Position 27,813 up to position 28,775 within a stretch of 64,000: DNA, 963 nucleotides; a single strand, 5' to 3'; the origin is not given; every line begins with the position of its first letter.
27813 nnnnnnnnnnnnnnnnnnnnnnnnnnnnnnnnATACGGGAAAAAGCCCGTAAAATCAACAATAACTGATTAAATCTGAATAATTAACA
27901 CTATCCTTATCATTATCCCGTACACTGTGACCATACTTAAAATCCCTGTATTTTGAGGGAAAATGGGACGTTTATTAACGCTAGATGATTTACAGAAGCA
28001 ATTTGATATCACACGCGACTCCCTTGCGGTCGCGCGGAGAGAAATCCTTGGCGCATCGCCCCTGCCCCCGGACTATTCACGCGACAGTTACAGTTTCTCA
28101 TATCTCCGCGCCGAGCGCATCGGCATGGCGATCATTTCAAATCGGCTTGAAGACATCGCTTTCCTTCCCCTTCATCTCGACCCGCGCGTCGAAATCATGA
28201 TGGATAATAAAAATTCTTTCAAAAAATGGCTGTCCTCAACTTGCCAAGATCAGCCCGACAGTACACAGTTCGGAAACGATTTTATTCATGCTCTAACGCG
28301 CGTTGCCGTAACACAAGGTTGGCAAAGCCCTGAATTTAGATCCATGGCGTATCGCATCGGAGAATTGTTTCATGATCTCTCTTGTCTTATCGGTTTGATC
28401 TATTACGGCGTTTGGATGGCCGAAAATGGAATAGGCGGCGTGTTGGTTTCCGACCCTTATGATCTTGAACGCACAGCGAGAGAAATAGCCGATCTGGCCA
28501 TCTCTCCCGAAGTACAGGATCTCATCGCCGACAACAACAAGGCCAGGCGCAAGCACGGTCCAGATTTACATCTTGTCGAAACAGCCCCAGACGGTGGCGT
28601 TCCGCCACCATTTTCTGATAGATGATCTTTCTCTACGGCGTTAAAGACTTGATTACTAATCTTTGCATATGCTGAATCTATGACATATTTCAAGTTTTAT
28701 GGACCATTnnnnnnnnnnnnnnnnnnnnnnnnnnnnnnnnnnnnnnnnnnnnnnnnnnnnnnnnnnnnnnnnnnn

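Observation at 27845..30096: mnmE slot occupied by a divergent hypothetical + PAS-GGDEF pair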

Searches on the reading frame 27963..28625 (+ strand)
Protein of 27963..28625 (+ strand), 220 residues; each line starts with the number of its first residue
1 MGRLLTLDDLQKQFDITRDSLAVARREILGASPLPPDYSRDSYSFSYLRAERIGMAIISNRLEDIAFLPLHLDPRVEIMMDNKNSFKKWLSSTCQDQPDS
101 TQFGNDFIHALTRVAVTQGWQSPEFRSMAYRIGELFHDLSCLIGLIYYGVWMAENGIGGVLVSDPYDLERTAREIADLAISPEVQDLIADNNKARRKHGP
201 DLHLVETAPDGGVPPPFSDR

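Call 3: search_protein_families(library=pfam, proteins=[window:27963-28625:+])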
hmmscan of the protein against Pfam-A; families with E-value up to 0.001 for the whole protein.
window:27963-28625:+ (220 aa): 0 families

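Call 8: find_homologous_proteins(query=window:27963-28622:+)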
Query window:27963-28622:+ (220 aa): 77 proteins with E <= 0.001 among 821 candidates.
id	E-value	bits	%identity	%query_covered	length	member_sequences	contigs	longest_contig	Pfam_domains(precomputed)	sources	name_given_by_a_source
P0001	5.6e-145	499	100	100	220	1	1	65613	-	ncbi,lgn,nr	ncbi:MAG: hypothetical protein PHW76_00500 [Alphaproteobacteria bacterium]|nr:hypothetical protein [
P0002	1.4e-110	386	79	99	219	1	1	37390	-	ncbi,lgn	-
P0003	1.9e-93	330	66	99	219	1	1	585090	-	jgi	jgi:hypothetical protein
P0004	3.4e-92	326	66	98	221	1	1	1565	-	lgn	-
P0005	5.2e-83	296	61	99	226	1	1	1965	-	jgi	jgi:hypothetical protein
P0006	1.0e-82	295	61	98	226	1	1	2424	-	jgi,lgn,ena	-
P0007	4.3e-81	290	60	99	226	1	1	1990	-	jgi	jgi:hypothetical protein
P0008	2.7e-80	287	59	99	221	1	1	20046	-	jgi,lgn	jgi:hypothetical protein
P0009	6.2e-80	286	56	98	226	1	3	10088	-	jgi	-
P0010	7.5e-78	279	59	98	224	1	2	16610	-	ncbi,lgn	-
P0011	7.9e-78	279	57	98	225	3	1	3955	-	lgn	-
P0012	1.3e-77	278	61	97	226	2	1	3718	-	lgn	-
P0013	7.4e-77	276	58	98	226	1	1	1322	-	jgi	jgi:hypothetical protein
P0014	8.4e-77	276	59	94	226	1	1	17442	-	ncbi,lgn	-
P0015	1.6e-76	275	57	99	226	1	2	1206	-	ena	-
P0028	8.9e-73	262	56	98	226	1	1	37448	-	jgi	jgi:hypothetical protein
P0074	3.9e-47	179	45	82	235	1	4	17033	-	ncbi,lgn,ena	-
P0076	1.6e-43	167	43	84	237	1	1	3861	-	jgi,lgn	jgi:hypothetical protein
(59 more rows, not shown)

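Call 9: find_encoding_contigs(protein=window:27963-28622:+, flank=10000, max_places=10)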
Protein window:27963-28622:+ (220 aa): 1 contig read that carries it; 1 place shown.
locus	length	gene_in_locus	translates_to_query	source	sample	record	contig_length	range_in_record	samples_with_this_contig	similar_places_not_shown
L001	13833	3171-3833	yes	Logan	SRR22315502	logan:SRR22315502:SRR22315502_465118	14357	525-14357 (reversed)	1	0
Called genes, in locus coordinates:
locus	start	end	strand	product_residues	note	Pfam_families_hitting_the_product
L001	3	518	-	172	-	?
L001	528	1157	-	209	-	PF02527:GidB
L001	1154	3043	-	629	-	PF01134:GIDA, PF01266:DAO (faint), PF12831:FAD_oxidored (weak), PF21680:GIDA_C_1st, PF13932:SAM_GIDA_C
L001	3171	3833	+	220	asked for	-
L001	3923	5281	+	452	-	PF13188:PAS_8 (faint), PF08448:PAS_4 (faint), PF13426:PAS_9, PF08447:PAS_3 (faint), PF00989:PAS (weak), PF13426:PAS_9, PF00990:GGDEF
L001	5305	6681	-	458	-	PF07498:Rho_N, PF07497:Rho_RNA_bind, PF00006:ATP-synt_ab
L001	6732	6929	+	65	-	-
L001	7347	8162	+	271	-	PF03618:Kinase-PPPase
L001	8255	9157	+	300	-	PF04085:MreC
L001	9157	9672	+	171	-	-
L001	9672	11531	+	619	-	PF03717:PBP_dimer, PF00905:Transpeptidase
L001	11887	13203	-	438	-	PF13191:AAA_16 (faint), PF00004:AAA (weak), PF07728:AAA_5 (faint), PF07724:AAA_2, PF00004:AAA (weak)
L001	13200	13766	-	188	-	PF00227:Proteasome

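Call 11: find_related_loci(query=A1, collection=genome_contigs, flank=10000)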
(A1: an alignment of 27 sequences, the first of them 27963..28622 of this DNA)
Query A1 (220 aa) in genome_contigs; peptide patterns used: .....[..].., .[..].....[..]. (x = any residue, [..] = any of these).
102 stretches matched a pattern; 26 encode a relative of the query (tblastn E <= 1e-3); 26 distinct loci.
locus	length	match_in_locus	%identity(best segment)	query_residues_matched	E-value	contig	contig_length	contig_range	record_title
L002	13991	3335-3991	79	1-218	4e-117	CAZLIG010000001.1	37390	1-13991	MAG TPA_asm: uncultured Rhodospirillaceae bacterium isolate SRP192927_co3_180 genome assembly, contig: NODE_2003_length_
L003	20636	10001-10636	61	1-207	3e-86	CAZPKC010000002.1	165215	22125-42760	MAG TPA_asm: uncultured Rhodospirillaceae bacterium isolate binchicken_co3_43 genome assembly, contig: NODE_140_length_1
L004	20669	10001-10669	57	1-215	5e-84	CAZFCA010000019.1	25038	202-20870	MAG TPA_asm: uncultured Rhodospirillaceae bacterium isolate SRP192927_co4_464 genome assembly, contig: NODE_3559_length_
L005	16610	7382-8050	59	1-216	3e-85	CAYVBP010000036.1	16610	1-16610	MAG TPA_asm: uncultured Rhodospirillaceae bacterium isolate SRP192927_co3_841 genome assembly, contig: NODE_7766_length_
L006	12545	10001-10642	58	1-207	2e-83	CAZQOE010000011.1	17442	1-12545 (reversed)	MAG TPA_asm: uncultured Rhodospirillaceae bacterium isolate SRP192927_co1_332 genome assembly, contig: NODE_6805_length_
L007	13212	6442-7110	57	1-214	1e-81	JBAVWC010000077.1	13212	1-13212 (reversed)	MAG: Alphaproteobacteria bacterium isolate MFD02472_ilm_asm_bin11 k127_84668, whole genome shotgun sequence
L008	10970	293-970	55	1-218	3e-81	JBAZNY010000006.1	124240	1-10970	MAG: Bdellovibrionales bacterium isolate SO_2017_LW4_81 scaffold_304_c2_LW137-91_2017, whole genome shotgun sequence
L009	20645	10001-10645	55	1-208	9e-81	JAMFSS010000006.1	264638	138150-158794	MAG: Alphaproteobacteria bacterium isolate NGEE_A_bin20 k127_788948, whole genome shotgun sequence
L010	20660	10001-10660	56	1-215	2e-80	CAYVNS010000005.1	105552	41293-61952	MAG TPA_asm: uncultured Rhodospirillaceae bacterium isolate SRP192927_co3_77 genome assembly, contig: NODE_239_length_10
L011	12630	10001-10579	63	2-194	8e-80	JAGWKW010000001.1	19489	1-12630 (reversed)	MAG: Alphaproteobacteria bacterium isolate REEB170 contig-150_3159, whole genome shotgun sequence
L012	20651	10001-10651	56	1-207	6e-80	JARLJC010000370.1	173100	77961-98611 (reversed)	MAG: Alphaproteobacteria bacterium isolate MAG_CA1 MetaCoAG_Bin_1_Anoxic_k141_2893407, whole genome shotgun sequence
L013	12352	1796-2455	54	1-212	5e-75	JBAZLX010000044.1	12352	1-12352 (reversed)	MAG: Bdellovibrionales bacterium isolate SO_2017_LW4_25 scaffold_9428_c2_LW137-91_2017, whole genome shotgun sequence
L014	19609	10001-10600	58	1-200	9e-75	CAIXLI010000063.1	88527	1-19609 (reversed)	MAG: uncultured proteobacterium isolate I2_bin-054 genome assembly, contig: bin-054:063/228, whole genome shotgun sequen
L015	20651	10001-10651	51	1-207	1e-73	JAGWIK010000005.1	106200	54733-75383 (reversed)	MAG: Alphaproteobacteria bacterium isolate REEB112 contig-150_123, whole genome shotgun sequence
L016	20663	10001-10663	49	1-215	4e-72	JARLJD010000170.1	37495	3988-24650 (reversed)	MAG: Alphaproteobacteria bacterium isolate MAG_CA70 MetaCoAG_Bin_70_Anoxic_k141_2064238, whole genome shotgun sequence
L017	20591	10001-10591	56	1-197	5e-70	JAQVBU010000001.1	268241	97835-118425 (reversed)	MAG: Alphaproteobacteria bacterium isolate STD2_72 NODE_50_length_268241_cov_12.185858_Sandtown_D2, whole genome shotgun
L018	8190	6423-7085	52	1-216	8e-70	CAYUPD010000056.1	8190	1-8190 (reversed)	MAG TPA_asm: uncultured Rhodospirillaceae bacterium isolate SRP192927_co3_142 genome assembly, contig: NODE_23648_length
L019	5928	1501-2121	47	1-203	4e-64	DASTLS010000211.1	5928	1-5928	MAG TPA_asm: Alphaproteobacteria bacterium isolate SMAG_U3123 k141_933419, whole genome shotgun sequence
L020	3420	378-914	53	6-184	2e-61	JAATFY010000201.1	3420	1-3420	MAG: Rhodospirillales bacterium isolate bin_270 k141_2809917, whole genome shotgun sequence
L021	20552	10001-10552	51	1-184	7e-60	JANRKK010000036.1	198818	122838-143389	MAG: Alphaproteobacteria bacterium isolate bins.322 k141_2748520, whole genome shotgun sequence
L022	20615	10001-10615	43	1-199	2e-57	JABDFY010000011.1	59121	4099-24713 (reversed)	MAG: Alphaproteobacteria bacterium isolate BWOrgControl_Nextera19_MAG3 3300020995.a:Ga0206811_1014, whole genome shotgun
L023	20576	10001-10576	45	2-197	5e-56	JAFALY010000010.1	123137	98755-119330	MAG: Alphaproteobacteria bacterium isolate CP_BE_RX_49 BE_RX_k147_9240844, whole genome shotgun sequence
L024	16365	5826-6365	45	5-184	3e-54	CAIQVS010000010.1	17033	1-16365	MAG: uncultured proteobacterium isolate I3b_bin-431 genome assembly, contig: bin-431:010/454, whole genome shotgun seque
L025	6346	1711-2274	44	1-188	6e-53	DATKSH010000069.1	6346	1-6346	MAG TPA_asm: Alphaproteobacteria bacterium isolate SMAG_U14049 k141_923863, whole genome shotgun sequence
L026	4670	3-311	50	82-184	8e-33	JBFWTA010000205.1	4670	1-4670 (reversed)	MAG: Bdellovibrionales bacterium isolate CA_2019_TPBF_36 NODE_69780_length_4670_cov_3.093551_TPBF, whole genome shotgun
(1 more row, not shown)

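Call 18: search_protein_families(library=pfam, proteins=[L022:10907-12247:-, L023:15140-16474:-, L026:753-2075:-, L012:14374-15681:-, L025:2483-3985:-, L024:15036-16301:-, L019:2317-4356:+, L020:1190-3031:+, L021:11995-13863:-, L016:10782-11492:-])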
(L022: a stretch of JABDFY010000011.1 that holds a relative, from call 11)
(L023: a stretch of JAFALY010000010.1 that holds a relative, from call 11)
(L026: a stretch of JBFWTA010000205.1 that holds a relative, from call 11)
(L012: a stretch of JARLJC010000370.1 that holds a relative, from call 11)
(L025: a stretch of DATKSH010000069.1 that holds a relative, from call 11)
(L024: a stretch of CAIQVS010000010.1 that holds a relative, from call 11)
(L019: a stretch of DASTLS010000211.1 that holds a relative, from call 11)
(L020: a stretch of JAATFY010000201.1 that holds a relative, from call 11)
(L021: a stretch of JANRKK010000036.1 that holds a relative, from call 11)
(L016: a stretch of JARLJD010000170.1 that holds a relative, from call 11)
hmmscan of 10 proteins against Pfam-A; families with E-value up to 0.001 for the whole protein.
L022:10907-12247:- (446 aa): 6 families
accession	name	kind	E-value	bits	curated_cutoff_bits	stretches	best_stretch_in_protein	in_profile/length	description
PF12631.12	MnmE_helical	-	2e-49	169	40.1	1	126-443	1-211/211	MnmE helical domain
PF10396.14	TrmE_N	-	1.8e-38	131.8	29.8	1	7-123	1-117/117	GTP-binding protein TrmE N-terminus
PF01926.29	MMR_HSR1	-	1.1e-23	83.9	21.9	1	222-332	2-113/113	50S ribosome-binding GTPase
PF02421.24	FeoB_N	-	1.8e-08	34.5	27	1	221-338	2-120/156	Ferrous iron transport protein B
PF03193.22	RsgA_GTPase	-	1.4e-05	25.4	30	0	218-279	106-170/174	RsgA GTPase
PF00350.29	Dynamin_N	-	0.00031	21.2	27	0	222-263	1-41/168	Dynamin family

L023:15140-16474:- (444 aa): 2 families
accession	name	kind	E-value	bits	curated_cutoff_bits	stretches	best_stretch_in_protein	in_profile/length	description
PF20979.2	Arginosuc_syn_C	-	5e-44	150.9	27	1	188-405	1-217/219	Arginosuccinate synthase C-terminal domain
PF00764.25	Arginosuc_synth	-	1.9e-36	126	27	1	15-179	2-162/162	Arginosuccinate synthase N-terminal HUP domain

L026:753-2075:- (440 aa): 5 families
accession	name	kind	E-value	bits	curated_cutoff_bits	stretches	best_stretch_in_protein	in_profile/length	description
PF12631.12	MnmE_helical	-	3.3e-48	165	40.1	1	125-437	1-211/211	MnmE helical domain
PF10396.14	TrmE_N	-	1.8e-36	125.3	29.8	1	6-122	1-117/117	GTP-binding protein TrmE N-terminus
PF01926.29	MMR_HSR1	-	9.3e-22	77.7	21.9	1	221-314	2-93/113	50S ribosome-binding GTPase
PF02421.24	FeoB_N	-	5.1e-06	26.5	27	1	220-307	2-88/156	Ferrous iron transport protein B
PF00350.29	Dynamin_N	-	1.8e-05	25.3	27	1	221-262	1-41/168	Dynamin family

L012:14374-15681:- (435 aa): 0 families

L025:2483-3985:- (500 aa): 4 families
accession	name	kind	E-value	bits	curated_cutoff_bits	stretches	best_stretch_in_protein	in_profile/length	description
PF12631.12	MnmE_helical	-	1.6e-51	175.8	40.1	1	149-497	1-211/211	MnmE helical domain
PF10396.14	TrmE_N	-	2.9e-35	121.5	29.8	1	3-146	1-117/117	GTP-binding protein TrmE N-terminus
PF01926.29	MMR_HSR1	-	5.6e-22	78.4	21.9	1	245-366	2-113/113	50S ribosome-binding GTPase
PF02421.24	FeoB_N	-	1.1e-06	28.7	27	1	245-318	3-75/156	Ferrous iron transport protein B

L024:15036-16301:- (421 aa): 0 families

L019:2317-4356:+ (679 aa): 1 family
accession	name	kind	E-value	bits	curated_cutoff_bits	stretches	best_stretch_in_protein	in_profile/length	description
PF20245.3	DUF6600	-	8.9e-30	103.2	27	1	274-388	1-101/102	Family of unknown function (DUF6600)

L020:1190-3031:+ (613 aa): 2 families
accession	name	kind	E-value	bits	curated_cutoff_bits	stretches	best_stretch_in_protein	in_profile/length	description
PF20245.3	DUF6600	-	7e-27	93.9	27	1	254-368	1-101/102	Family of unknown function (DUF6600)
PF04773.18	FecR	-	3.8e-06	27.7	24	1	94-187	3-96/97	FecR protein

L021:11995-13863:- (622 aa): 2 families
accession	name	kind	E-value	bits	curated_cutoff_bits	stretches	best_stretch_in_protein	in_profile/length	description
PF03023.19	MurJ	-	4.3e-120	401.8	27.4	1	131-577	2-446/451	Lipid II flippase MurJ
PF01554.23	MatE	-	9.5e-09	35.6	24.9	1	350-500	14-159/161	MatE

L016:10782-11492:- (236 aa): 1 family
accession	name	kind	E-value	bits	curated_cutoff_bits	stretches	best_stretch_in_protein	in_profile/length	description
PF02390.23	Methyltransf_4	-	2e-39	135.2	24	1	66-229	2-171/173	Putative methyltransferase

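Call 19: predict_structure(alignment_id=A1)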
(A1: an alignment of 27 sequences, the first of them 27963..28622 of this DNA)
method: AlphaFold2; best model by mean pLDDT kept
length: 220 residues; sequences in the alignment: 27
mean_pLDDT: 90.6   pTM: 0.80
mean pLDDT of the five models: 90.6, 89.2, 89.1, 88.1, 87.8
residues with pLDDT >= 90: 161; 70-90: 39; 50-70: 20; < 50: 0
segments of 3 or more residues with pLDDT < 50: none
pLDDT, mean of each block of 10 residues (from residue 1): 94 95 97 92 95 97 95 87 83 87 93 98 98 97 97 95 96 97 94 82 64 60
secondary structure, 60 per line:
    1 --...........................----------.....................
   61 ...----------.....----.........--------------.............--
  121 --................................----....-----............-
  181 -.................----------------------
elements in order: E3-6 H7-29 H40-63 H74-78 H83-91 H106-118 H123-154 E159-162 H168-179 H182-198

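Call 22: search_protein_families(library=ncbifam, proteins=[window:27963-28622:+, P0074, P0076, L022:9992-10714:+, L025:1711-2472:+], max_evalue=0.01)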
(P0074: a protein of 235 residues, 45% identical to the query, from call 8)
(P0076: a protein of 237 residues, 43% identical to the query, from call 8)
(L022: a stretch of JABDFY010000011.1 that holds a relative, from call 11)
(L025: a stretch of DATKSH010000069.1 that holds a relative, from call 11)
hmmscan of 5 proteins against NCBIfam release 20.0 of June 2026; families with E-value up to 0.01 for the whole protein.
window:27963-28622:+ (220 aa): 0 families

P0074 (235 aa): 0 families

P0076 (237 aa): 0 families

L022:9992-10714:+ (241 aa): 0 families

L025:1711-2472:+ (254 aa): 0 families

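Call 23: search_solved_structures(query=A1, max_evalue=10)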
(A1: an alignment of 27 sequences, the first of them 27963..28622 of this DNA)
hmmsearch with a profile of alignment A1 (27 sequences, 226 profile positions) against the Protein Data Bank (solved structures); distinct sequences matched with E-value up to 10: 21.
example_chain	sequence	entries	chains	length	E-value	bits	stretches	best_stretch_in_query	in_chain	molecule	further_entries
5kse_A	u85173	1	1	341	0.11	14.9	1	140-218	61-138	Flap endonuclease 1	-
5zoe_A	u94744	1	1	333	0.2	14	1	140-218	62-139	Flap endonuclease 1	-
5zod_A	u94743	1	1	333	0.2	14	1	140-218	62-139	Flap endonuclease 1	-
5zof_A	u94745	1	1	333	0.2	14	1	140-218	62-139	Flap endonuclease 1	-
5zog_A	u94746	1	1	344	0.21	14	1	140-218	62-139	Flap endonuclease 1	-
5um9_A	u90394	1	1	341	0.21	14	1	140-218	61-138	Flap endonuclease 1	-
5k97_A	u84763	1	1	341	0.21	14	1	140-218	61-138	Flap endonuclease 1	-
3q8m_A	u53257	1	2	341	0.21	14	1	140-218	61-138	Flap endonuclease 1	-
3q8k_A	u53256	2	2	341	0.21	14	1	140-218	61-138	Flap endonuclease 1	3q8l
9rci_A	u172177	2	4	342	0.21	13.9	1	140-218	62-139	Flap endonuclease 1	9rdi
5fv7_A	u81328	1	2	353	0.22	13.9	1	140-218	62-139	FLAP ENDONUCLEASE 1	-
6tnz_H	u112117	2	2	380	0.25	13.7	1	140-218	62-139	Flap endonuclease 1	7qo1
1ul1_X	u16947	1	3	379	0.25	13.7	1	140-218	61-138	Flap endonuclease-1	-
8yjh_D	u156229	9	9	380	0.25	13.7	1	140-218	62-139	Flap endonuclease 1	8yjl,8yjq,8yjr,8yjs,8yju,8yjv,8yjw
3r84_B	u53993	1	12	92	0.31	13.4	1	7-92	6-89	Mediator of RNA polymerase II transcription subunit 22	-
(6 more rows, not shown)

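Call 34: find_homologous_proteins(query=L026:756-2075:-, max_evalue=1e-60)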
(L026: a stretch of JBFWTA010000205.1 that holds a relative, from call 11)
Query L026:756-2075:- (440 aa): 8000 proteins with E <= 1e-60 among 8000 candidates; the best 120 are listed.
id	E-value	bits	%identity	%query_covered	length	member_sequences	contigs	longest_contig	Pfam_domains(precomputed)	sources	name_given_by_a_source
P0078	2.1e-280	948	100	100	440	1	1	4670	PF10396.15,PF01926.30,PF00350.30,PF02421.25,PF12631.13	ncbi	ncbi:MAG: tRNA uridine-5-carboxymethylaminomethyl(34) synthesis GTPase MnmE [Bdellovibrionales bacte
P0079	8.6e-190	649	72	100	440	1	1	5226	PF10396.15,PF01926.30,PF02421.25,PF12631.13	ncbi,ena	-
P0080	1.4e-187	642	69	100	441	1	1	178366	PF10396.15,PF01926.30,PF00350.30,PF02421.25,PF12631.13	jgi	jgi:tRNA modification GTPase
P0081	1.7e-185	635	69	100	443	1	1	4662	PF10396.15,PF01926.30,PF00350.30,PF02421.25,PF12631.13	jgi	jgi:tRNA modification GTPase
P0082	3.1e-185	634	70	99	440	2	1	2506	PF10396.15,PF01926.30,PF00350.30,PF02421.25,PF12631.13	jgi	-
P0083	3.2e-182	624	69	99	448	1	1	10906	PF10396.15,PF01926.30,PF00350.30,PF02421.25,PF12631.13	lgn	-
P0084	8.6e-182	623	68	100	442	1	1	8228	PF10396.15,PF01926.30,PF02421.25,PF12631.13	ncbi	-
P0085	1.9e-181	622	67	100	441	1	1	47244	PF10396.15,PF01926.30,PF00350.30,PF02421.25,PF12631.13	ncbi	-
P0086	1.3e-180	619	68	100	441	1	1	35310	PF10396.15,PF01926.30,PF00350.30,PF02421.25,PF12631.13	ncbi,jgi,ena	jgi:tRNA modification GTPase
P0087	2.6e-180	618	68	99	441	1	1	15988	PF10396.15,PF01926.30,PF02421.25,PF12631.13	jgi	-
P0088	3.8e-180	618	67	100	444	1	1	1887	PF10396.15,PF01926.30,PF00350.30,PF02421.25,PF12631.13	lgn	-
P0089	4.2e-180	617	67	100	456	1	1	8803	PF10396.15,PF01926.30,PF00350.30,PF02421.25,PF03193.23,PF12631.13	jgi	jgi:tRNA modification GTPase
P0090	6.3e-179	614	67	99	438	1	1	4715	PF10396.15,PF01926.30,PF00350.30,PF02421.25,PF12631.13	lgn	-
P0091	2.3e-178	612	67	100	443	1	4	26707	PF10396.15,PF01926.30,PF00350.30,PF02421.25,PF12631.13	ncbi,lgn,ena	-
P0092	5.1e-178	611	66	100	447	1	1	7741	PF10396.15,PF01926.30,PF02421.25,PF12631.13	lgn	-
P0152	8.5e-169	580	64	99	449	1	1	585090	PF10396.15,PF01926.30,PF00350.30,PF02421.25,PF12631.13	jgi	jgi:tRNA modification GTPase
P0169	4.7e-166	571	65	99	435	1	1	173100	PF10396.15,PF01926.30,PF00350.30,PF02421.25,PF12631.13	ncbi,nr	ncbi:MAG: tRNA uridine-5-carboxymethylaminomethyl(34) synthesis GTPase MnmE [Alphaproteobacteria bac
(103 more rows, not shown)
